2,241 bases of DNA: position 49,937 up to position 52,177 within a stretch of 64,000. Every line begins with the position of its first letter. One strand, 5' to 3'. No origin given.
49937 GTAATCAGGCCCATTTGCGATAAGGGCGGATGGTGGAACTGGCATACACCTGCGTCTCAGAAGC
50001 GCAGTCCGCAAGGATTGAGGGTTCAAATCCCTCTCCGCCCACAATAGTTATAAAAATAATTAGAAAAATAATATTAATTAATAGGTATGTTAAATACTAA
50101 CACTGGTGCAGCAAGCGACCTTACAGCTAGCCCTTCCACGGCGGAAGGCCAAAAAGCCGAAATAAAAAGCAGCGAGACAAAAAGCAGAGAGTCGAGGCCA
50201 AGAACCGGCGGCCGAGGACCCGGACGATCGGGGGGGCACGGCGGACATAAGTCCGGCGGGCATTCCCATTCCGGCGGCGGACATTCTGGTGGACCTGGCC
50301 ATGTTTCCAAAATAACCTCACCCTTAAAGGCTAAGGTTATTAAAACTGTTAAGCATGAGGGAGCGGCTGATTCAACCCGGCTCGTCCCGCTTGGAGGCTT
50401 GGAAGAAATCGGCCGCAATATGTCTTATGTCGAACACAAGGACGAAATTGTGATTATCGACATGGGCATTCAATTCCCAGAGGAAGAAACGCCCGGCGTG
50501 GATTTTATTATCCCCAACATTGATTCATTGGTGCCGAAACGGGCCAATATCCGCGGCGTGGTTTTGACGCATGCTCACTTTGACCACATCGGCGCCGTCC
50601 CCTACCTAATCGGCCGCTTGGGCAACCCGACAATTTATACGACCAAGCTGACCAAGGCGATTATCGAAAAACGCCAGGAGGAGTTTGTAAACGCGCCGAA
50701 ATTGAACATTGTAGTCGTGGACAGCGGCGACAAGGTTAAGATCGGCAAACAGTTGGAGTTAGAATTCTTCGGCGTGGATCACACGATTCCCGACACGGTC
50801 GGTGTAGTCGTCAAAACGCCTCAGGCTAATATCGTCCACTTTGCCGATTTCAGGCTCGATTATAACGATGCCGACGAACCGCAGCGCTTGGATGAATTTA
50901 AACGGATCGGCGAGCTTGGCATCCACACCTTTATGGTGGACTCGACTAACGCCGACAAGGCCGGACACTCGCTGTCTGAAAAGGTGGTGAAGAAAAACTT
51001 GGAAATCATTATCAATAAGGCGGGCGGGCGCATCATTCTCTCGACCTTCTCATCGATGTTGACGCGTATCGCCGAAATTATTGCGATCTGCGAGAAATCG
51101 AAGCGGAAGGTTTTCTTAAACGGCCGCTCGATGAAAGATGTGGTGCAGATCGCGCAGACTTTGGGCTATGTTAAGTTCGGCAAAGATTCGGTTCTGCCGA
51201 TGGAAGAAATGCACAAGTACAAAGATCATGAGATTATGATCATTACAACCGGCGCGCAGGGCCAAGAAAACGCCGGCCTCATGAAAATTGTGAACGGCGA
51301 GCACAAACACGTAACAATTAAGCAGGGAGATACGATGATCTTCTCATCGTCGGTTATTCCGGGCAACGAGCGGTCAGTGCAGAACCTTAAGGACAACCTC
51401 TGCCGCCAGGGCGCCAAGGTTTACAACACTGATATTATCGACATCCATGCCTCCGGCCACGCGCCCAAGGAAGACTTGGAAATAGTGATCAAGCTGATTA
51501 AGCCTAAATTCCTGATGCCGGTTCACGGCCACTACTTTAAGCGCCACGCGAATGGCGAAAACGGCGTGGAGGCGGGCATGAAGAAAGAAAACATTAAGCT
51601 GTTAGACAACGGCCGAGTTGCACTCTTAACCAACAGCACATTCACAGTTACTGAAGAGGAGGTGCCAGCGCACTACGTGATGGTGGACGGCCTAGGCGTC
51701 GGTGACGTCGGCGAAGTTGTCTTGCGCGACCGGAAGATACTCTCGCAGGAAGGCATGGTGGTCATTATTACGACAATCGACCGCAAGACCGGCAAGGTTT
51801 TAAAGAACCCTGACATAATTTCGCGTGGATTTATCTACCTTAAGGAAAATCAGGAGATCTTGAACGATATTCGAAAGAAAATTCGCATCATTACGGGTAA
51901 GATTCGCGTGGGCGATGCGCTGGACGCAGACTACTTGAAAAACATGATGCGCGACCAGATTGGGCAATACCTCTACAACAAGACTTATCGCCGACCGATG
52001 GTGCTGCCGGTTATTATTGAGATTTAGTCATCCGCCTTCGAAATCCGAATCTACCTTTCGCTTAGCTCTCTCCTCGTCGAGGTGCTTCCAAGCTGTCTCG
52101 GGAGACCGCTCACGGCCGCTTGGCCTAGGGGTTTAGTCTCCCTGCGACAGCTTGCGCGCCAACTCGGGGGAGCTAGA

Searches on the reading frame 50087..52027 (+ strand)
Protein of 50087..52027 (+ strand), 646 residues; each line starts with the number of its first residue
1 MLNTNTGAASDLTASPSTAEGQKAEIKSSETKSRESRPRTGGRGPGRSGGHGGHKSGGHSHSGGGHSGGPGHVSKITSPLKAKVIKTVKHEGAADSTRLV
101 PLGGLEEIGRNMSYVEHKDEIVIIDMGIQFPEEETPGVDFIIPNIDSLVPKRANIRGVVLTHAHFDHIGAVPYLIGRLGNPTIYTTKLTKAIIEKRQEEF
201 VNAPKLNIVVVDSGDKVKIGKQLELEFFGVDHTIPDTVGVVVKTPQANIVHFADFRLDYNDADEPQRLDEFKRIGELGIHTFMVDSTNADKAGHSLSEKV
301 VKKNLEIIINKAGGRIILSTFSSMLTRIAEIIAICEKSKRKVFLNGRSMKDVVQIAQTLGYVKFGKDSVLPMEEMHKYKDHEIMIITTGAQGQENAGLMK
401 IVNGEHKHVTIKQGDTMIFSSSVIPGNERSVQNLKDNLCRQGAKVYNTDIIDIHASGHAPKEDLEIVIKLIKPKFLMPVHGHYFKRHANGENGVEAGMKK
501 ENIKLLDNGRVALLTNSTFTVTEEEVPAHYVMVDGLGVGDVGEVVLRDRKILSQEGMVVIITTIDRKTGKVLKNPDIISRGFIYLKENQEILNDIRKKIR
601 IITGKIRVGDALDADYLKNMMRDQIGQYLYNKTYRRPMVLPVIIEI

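Call 22: search_protein_families(library=pfam, proteins=[window:50087-52027:+], max_evalue=0.0001)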
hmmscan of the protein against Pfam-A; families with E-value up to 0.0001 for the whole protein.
window:50087-52027:+ (646 aa): 5 families
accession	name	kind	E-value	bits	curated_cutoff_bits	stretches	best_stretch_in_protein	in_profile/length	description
PF22505.1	RNase_J_b_CASP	-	9.5e-42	142.2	27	1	314-438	2-126/126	Ribonuclease J, beta-CASP domain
PF17770.6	RNase_J_C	-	5.4e-30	104.8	23.8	1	545-646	1-102/102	Ribonuclease J C-terminal domain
PF12706.13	Lactamase_B_2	-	1.5e-12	48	27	1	153-257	29-145/200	Beta-lactamase superfamily domain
PF00753.33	Lactamase_B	-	3.8e-12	47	22.7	1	110-260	6-155/196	Metallo-beta-lactamase superfamily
PF07521.17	RMMBL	-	1.1e-05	25.8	21.6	1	448-489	6-53/63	Zn-dependent metallo-hydrolase RNA specificity domain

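Call 24: find_homologous_proteins(query=window:50087-52027:+, max_evalue=1e-30)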
Query window:50087-52027:+ (646 aa): 7922 proteins with E <= 1e-30 among 8000 candidates; the best 120 are listed.
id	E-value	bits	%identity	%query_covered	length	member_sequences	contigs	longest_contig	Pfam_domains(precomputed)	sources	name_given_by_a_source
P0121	0.0e+0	1436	100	100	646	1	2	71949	PF17770.8,PF12706.14,PF22505.2,PF07521.18,PF00753.34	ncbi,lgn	-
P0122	0.0e+0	1166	86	94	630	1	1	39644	PF17770.8,PF12706.14,PF22505.2,PF07521.18,PF00753.34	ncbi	-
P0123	0.0e+0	1138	88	89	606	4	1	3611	PF17770.8,PF12706.14,PF22505.2,PF07521.18,PF00753.34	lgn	-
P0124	0.0e+0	1112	77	96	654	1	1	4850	PF17770.8,PF12706.14,PF22505.2,PF07521.18,PF00753.34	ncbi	-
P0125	0.0e+0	1090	76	99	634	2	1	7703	PF17770.8,PF12706.14,PF22505.2,PF00753.34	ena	-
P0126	0.0e+0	1064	83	86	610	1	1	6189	PF17770.8,PF12706.14,PF22505.2,PF07521.18,PF00753.34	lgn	-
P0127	1.1e-295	1000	79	86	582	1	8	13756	PF17770.8,PF12706.14,PF22505.2,PF00753.34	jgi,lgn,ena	-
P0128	4.0e-290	982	70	95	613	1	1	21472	PF17770.8,PF12706.14,PF22505.2,PF00753.34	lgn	-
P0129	4.5e-289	979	77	85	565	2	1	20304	PF17770.8,PF12706.14,PF22505.2,PF07521.18,PF00753.34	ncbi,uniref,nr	ncbi:MAG: hypothetical protein A3B23_00240 [Candidatus Colwellbacteria bacterium RIFCSPLOWO2_01_FULL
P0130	1.6e-288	977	76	86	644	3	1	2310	PF17770.8,PF12706.14,PF22505.2,PF07521.18,PF00753.34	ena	-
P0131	1.8e-288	977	77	85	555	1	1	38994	PF17770.8,PF12706.14,PF22505.2,PF07521.18,PF00753.34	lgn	-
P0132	1.8e-286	970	85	77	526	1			PF12706.14,PF22505.2,PF07521.18,PF00753.34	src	-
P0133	4.4e-281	952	74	85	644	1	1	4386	PF17770.8,PF12706.14,PF22505.2,PF07521.18,PF00753.34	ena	-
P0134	4.4e-280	949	74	86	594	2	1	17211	PF17770.8,PF12706.14,PF22505.2,PF07521.18,PF00753.34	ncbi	ncbi:MAG TPA: ribonuclease J [Candidatus Paceibacterota bacterium]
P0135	9.5e-277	938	73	85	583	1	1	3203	PF17770.8,PF12706.14,PF22505.2,PF07521.18,PF00753.34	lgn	-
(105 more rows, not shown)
